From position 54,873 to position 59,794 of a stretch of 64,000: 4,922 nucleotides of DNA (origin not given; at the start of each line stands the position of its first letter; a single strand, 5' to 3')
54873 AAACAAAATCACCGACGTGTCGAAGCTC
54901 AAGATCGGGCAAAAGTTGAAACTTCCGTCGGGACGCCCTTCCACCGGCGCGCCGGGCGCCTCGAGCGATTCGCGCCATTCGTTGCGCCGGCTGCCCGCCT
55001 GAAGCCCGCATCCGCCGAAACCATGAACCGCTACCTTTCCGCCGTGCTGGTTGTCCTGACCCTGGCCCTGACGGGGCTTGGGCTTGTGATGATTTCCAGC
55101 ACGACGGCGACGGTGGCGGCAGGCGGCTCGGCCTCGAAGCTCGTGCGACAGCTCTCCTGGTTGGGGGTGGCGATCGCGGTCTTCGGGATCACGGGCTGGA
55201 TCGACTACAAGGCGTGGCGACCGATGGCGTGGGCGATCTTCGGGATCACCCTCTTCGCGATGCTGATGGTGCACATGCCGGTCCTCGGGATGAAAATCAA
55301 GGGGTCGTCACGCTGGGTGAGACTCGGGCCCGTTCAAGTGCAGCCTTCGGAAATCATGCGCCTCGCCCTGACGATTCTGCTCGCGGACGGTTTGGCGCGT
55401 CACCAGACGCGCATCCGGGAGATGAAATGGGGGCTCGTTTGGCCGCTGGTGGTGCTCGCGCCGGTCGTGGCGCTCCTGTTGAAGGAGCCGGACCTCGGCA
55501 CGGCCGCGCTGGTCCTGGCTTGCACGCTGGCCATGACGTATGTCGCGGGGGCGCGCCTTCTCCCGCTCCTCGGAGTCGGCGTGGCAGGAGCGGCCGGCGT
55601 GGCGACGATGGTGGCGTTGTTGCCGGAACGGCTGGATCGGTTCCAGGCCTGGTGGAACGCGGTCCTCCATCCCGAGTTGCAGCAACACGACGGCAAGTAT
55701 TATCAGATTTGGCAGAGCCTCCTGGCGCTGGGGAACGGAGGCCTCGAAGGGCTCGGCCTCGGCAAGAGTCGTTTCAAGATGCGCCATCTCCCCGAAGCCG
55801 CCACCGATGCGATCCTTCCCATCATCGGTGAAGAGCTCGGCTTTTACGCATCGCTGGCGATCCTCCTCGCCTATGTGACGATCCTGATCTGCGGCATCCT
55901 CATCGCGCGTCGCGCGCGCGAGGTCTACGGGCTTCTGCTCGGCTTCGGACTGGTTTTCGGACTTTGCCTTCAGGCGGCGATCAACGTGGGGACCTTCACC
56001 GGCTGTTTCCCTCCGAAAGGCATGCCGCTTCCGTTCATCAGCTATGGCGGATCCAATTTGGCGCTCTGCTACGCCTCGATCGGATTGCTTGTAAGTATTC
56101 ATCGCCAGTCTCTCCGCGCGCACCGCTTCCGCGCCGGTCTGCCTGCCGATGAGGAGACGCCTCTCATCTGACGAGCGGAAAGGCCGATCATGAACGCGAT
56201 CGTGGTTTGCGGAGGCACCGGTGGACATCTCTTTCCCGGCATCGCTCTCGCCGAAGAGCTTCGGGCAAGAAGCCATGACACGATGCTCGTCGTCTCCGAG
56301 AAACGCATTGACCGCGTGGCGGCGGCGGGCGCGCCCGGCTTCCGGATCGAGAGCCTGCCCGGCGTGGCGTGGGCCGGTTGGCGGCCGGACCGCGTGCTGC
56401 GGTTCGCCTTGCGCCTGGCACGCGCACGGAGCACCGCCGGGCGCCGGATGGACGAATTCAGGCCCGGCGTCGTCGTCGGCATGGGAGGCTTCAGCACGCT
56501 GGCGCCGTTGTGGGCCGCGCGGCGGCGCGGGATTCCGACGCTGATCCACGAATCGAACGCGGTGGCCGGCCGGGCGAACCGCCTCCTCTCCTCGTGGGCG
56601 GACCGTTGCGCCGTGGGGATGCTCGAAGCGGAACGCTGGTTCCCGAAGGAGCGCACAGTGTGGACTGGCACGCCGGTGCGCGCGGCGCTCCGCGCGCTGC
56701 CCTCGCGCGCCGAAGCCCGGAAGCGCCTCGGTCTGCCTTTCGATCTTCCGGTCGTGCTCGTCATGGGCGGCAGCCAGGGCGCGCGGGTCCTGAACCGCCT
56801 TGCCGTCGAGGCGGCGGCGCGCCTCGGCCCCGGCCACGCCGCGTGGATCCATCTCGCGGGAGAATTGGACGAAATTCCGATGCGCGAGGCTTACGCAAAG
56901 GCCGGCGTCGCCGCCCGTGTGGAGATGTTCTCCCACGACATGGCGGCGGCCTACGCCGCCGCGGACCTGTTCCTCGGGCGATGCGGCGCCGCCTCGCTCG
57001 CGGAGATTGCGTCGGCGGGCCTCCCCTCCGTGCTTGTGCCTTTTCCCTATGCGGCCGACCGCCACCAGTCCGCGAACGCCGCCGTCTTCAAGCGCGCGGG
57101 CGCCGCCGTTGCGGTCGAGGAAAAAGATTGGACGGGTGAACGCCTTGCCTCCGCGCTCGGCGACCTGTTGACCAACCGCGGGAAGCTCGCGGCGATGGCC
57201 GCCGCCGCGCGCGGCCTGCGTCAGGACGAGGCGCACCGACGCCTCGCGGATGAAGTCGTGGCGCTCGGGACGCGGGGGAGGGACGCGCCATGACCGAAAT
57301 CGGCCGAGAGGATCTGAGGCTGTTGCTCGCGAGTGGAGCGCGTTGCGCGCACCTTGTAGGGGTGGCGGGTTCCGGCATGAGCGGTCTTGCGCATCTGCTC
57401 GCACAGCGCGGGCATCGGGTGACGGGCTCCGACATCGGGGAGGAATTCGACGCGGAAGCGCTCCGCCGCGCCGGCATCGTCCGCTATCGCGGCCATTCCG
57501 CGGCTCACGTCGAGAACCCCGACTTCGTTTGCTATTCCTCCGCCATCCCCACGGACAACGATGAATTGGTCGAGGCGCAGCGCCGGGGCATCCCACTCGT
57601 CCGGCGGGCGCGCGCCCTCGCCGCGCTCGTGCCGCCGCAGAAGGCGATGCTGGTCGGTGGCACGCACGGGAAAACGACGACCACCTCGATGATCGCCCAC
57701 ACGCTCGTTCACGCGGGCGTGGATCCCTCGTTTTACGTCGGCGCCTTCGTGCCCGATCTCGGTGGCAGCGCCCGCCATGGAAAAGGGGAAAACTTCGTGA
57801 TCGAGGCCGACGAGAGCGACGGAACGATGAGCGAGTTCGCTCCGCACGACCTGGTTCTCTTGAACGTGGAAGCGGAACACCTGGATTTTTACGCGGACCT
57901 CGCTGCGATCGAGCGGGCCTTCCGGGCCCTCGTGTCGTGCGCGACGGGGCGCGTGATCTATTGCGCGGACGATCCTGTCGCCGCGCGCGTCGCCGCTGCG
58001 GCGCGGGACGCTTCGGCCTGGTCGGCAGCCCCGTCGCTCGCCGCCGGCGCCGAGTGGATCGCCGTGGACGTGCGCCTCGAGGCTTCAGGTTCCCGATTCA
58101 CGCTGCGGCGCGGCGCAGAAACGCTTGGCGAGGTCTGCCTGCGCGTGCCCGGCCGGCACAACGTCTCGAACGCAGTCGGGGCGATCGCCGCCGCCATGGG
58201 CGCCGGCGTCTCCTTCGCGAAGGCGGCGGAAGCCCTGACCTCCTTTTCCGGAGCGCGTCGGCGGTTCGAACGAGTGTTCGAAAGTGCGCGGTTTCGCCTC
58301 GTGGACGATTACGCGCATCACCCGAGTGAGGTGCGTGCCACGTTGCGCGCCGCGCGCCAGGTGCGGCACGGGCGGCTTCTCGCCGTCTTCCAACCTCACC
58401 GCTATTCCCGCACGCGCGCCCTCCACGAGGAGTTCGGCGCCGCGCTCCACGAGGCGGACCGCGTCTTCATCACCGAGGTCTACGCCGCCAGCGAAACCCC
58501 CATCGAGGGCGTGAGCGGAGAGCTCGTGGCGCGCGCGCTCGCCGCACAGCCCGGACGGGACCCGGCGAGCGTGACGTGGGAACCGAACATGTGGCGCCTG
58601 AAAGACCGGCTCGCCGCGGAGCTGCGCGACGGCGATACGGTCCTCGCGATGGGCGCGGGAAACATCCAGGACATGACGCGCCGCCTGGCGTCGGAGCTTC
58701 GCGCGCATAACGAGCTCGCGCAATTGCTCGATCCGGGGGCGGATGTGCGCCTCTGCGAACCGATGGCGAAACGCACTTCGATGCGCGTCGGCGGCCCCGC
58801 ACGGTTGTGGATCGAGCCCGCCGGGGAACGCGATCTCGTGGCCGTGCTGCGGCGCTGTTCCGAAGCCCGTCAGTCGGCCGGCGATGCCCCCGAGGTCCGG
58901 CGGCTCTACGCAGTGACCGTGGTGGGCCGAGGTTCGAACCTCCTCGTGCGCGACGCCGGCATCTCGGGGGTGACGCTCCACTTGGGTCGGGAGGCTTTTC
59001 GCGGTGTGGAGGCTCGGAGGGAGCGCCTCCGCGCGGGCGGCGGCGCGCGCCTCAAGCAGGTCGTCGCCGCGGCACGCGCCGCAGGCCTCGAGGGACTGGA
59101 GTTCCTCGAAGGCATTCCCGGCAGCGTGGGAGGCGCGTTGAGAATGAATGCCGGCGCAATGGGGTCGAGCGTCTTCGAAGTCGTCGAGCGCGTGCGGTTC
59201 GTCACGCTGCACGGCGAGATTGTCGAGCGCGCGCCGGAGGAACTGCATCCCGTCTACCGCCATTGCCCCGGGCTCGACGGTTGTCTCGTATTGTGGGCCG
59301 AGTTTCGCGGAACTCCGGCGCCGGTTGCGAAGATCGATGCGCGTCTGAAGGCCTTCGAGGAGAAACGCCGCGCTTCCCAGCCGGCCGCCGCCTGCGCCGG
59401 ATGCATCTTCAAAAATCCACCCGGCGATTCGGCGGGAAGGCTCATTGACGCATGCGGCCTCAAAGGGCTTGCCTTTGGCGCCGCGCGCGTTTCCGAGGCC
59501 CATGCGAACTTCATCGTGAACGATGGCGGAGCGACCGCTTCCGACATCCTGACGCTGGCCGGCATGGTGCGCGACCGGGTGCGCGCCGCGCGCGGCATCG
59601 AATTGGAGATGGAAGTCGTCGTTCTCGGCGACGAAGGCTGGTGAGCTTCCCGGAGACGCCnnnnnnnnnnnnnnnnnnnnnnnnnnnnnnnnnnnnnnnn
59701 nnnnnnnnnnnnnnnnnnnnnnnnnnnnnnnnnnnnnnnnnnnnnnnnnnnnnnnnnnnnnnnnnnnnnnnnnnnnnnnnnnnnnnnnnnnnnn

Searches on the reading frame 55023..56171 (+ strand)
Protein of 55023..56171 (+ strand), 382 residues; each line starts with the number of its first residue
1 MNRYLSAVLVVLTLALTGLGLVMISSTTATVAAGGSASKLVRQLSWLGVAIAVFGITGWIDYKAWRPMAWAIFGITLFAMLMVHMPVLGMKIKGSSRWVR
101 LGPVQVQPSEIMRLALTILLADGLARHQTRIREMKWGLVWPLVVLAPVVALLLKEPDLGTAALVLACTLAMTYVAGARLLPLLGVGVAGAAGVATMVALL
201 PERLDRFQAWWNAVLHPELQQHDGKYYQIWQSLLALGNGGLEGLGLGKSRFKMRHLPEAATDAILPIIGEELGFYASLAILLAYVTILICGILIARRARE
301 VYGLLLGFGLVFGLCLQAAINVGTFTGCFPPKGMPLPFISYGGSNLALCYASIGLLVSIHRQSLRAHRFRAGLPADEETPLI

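Call 18: search_protein_families(library=pfam, proteins=[window:55023-56171:+], max_evalue=0.001)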
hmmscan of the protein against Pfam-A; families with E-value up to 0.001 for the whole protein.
window:55023-56171:+ (382 aa): 1 family
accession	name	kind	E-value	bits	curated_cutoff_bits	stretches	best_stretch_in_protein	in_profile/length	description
PF01098.24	FTSW_RODA_SPOVE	-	1.5e-81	274.6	26.4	1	9-363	3-354/356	Cell cycle protein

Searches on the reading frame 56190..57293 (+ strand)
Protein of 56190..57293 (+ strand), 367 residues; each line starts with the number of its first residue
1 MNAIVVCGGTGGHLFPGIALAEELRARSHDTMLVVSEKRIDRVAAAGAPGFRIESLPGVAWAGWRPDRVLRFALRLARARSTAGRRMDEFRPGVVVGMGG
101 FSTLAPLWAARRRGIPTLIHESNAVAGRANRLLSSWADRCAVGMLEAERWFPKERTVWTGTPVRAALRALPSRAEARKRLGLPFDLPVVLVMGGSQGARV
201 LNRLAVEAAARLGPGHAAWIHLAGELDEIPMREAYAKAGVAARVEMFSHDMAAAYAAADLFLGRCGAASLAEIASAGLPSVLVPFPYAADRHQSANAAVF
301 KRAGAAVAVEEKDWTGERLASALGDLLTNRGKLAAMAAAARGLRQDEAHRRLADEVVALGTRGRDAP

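Call 18: search_protein_families(library=pfam, proteins=[window:56190-57293:+], max_evalue=0.001)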
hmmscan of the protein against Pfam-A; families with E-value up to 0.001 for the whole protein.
window:56190-57293:+ (367 aa): 4 families
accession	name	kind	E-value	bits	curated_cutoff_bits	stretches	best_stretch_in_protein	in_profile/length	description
PF04101.22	Glyco_tran_28_C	-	1.1e-34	120.3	22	1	188-348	1-162/166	Glycosyltransferase family 28 C-terminal domain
PF03033.26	Glyco_transf_28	-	2e-25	89.9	26.2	1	4-141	2-138/139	Glycosyltransferase family 28 N-terminal domain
PF13579.12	Glyco_trans_4_4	-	3.8e-06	27.8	29.7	1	20-150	10-123/158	Glycosyl transferase 4-like domain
PF00201.24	UDPGT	-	0.00069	19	19.5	1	261-330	344-409/499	UDP-glucoronosyl and UDP-glucosyl transferase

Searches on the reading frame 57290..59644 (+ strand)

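Call 18: search_protein_families(library=pfam, proteins=[window:57290-59644:+], max_evalue=0.001)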
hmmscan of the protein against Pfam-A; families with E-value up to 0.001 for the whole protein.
window:57290-59644:+ (784 aa): 5 families
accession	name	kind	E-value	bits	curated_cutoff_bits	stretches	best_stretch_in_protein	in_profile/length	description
PF02873.21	MurB_C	-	5.8e-32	110.3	27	1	682-778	2-98/99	UDP-N-acetylenolpyruvoylglucosamine reductase, C-terminal domain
PF02875.26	Mur_ligase_C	-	1.1e-22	81.6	28.4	1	324-457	1-127/127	Mur ligase, glutamate ligase domain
PF01225.30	Mur_ligase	-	2.4e-22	79.5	21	1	21-114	3-91/95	Mur ligase family, catalytic domain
PF08245.18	Mur_ligase_M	-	1.3e-21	77.9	24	1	122-302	1-200/200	Mur ligase middle domain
PF01565.28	FAD_binding_4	-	1.3e-16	61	26.4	1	510-646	7-137/139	FAD binding domain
